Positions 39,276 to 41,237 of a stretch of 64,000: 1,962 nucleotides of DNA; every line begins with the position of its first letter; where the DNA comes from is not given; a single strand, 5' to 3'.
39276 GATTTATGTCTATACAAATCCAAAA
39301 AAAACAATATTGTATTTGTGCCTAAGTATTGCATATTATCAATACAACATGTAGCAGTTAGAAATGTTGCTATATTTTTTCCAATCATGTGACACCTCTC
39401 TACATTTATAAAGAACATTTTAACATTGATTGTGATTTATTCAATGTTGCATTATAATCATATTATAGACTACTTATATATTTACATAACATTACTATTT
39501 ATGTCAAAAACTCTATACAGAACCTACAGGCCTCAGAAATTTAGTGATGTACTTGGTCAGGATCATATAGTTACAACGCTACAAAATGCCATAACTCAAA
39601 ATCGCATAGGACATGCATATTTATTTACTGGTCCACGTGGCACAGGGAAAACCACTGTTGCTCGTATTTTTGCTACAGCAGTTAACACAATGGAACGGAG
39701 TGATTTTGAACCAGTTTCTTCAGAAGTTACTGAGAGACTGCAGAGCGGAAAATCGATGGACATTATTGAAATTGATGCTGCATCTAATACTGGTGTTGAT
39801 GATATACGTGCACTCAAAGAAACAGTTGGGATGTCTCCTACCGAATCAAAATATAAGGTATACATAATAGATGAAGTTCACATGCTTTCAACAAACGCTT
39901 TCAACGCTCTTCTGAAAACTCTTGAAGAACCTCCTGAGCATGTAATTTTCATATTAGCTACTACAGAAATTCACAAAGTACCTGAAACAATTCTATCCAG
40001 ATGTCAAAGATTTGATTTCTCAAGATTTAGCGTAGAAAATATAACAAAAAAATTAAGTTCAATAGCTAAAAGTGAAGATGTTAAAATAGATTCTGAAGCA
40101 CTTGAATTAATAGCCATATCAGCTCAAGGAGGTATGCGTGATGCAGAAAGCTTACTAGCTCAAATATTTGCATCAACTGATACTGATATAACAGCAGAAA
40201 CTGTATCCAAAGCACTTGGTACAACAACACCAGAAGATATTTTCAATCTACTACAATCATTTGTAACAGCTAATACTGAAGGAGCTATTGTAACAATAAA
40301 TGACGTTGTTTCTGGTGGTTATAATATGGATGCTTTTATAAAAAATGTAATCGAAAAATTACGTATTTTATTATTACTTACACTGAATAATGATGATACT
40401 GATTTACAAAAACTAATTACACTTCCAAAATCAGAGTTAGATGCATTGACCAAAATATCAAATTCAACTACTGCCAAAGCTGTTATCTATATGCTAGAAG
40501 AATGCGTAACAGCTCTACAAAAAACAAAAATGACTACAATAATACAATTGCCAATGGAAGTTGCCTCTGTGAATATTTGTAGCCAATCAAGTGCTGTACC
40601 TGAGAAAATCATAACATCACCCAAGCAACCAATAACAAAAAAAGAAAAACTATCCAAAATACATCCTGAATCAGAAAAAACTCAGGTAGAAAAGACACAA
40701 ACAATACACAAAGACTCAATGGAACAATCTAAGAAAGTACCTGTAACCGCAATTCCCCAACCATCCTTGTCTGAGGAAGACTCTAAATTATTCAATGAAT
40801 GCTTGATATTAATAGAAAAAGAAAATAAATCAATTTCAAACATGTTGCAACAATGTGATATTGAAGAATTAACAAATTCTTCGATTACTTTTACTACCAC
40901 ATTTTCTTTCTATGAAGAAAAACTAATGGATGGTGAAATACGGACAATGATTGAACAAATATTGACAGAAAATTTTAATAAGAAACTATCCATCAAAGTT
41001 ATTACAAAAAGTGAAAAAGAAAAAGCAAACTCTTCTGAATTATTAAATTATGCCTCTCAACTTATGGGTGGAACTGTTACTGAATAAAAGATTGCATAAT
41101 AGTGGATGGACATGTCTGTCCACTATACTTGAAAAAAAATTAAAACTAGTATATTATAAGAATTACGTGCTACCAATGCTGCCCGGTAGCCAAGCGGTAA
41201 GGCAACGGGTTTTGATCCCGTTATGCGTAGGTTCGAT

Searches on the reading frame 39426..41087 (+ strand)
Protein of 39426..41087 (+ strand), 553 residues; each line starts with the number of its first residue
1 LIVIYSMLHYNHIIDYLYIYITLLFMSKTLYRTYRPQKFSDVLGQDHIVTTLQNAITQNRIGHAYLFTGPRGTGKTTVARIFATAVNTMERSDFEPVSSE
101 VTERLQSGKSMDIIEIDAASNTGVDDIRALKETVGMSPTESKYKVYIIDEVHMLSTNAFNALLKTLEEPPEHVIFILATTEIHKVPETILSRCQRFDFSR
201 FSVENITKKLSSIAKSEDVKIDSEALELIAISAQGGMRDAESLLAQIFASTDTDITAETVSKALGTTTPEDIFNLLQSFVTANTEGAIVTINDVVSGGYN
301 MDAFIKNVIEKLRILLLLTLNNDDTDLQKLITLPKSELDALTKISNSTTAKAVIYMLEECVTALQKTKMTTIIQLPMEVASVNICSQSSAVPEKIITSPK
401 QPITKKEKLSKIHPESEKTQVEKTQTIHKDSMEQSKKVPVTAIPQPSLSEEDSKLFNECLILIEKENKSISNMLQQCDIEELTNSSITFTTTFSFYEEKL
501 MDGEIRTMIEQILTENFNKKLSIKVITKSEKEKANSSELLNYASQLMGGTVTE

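Call 14: search_protein_families(library=pfam, proteins=[window:39426-41087:+], max_evalue=0.001)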
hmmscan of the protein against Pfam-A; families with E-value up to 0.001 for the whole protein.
window:39426-41087:+ (553 aa): 13 families
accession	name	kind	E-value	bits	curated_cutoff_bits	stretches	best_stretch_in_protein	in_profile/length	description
PF13177.12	DNA_pol3_delta2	-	2.8e-42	144.9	27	1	45-200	2-159/161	DNA polymerase III, delta subunit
PF00004.35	AAA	-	2.4e-14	54.3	21.2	1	66-196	2-126/131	ATPase family associated with various cellular activities (AAA)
PF22608.2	DNAX_ATPase_lid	-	3.6e-11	43.1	27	1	206-250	2-46/49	DNA polymerase III clamp loader subunit, ATPase lid domain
PF12169.13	DNA_pol3_gamma3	-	3e-08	34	24.4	1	255-394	1-138/143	DNA polymerase III subunits gamma and tau domain III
PF13604.12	AAA_30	-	1.1e-07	32.2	27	1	65-176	21-122/191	AAA domain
PF13401.12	AAA_22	-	2.9e-07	31.3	27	1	66-179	9-122/130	AAA domain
PF05496.18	RuvB_N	-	3.6e-07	30.5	27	1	35-98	2-69/159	Holliday junction DNA helicase RuvB P-loop domain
PF07728.20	AAA_5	-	7.5e-07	29.7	22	1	66-170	3-94/139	AAA domain (dynein-related subfamily)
PF13245.12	AAA_19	-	9.4e-06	26.3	25.1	1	55-176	4-123/134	AAA domain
PF13191.12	AAA_16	-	1.7e-05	25.8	32.6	1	43-97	3-63/167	AAA ATPase domain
PF06068.19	TIP49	-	6e-05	22.8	23.8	0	145-179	277-310/347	TIP49 P-loop domain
PF13173.12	AAA_14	-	0.00011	22.7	27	1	64-177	4-96/129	AAA domain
PF05970.20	PIF1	-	0.00052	20.1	25.9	0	45-167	6-127/223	PIF1-like helicase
